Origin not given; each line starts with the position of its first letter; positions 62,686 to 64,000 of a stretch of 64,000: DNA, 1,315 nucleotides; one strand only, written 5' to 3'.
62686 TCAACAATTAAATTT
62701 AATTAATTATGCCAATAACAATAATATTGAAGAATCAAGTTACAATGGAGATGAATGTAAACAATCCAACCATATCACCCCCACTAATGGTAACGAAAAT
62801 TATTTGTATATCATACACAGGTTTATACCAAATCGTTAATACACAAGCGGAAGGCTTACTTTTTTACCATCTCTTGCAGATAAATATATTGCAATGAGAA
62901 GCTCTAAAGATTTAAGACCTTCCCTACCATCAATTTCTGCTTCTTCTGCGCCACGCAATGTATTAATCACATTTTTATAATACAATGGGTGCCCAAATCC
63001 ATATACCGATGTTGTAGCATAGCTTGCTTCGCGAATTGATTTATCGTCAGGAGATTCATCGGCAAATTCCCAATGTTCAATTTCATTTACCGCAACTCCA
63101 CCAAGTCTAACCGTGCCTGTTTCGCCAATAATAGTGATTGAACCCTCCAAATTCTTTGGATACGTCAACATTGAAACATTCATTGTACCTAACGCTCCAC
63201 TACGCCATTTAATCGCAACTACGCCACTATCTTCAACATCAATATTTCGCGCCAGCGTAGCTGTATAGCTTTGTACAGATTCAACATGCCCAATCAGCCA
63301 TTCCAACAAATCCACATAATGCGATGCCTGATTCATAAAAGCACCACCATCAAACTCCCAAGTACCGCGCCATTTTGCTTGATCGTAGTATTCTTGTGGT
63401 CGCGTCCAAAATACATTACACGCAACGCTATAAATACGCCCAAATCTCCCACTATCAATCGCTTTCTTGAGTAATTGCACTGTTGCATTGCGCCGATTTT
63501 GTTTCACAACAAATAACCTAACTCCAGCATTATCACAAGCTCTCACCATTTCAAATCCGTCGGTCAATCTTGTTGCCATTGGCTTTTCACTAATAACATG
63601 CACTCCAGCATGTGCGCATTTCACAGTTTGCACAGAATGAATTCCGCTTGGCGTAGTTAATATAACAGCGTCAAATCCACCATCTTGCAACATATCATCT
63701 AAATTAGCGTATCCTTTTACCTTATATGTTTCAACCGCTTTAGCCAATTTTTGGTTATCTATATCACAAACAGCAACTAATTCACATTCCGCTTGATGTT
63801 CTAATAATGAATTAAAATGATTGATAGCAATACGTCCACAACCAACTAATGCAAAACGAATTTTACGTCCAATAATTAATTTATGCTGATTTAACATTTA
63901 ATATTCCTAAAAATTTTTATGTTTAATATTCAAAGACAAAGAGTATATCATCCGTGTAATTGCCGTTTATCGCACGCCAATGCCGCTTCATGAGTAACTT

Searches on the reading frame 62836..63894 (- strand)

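Call 87: search_protein_families(library=pfam, proteins=[window:62836-63894:-])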
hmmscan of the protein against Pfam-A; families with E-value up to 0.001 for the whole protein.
window:62836-63894:- (352 aa): 5 families
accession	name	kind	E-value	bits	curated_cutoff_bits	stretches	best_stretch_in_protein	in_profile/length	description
PF02894.22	GFO_IDH_MocA_C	-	1.5e-40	139.8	22.9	1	143-348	1-218/218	Oxidoreductase family, C-terminal alpha/beta domain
PF22725.1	GFO_IDH_MocA_C3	-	1.3e-30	106.4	27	1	139-263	1-124/124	GFO/IDH/MocA C-terminal domain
PF01408.29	GFO_IDH_MocA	-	8.5e-29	101.1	24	1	12-129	1-118/120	Oxidoreductase family, NAD-binding Rossmann fold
PF03447.22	NAD_binding_3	-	1.6e-05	26.1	24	1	18-129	1-115/116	Homoserine dehydrogenase, NAD binding domain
PF02629.25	CoA_binding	-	4.6e-05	24.5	22.3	1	12-101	4-91/97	CoA binding domain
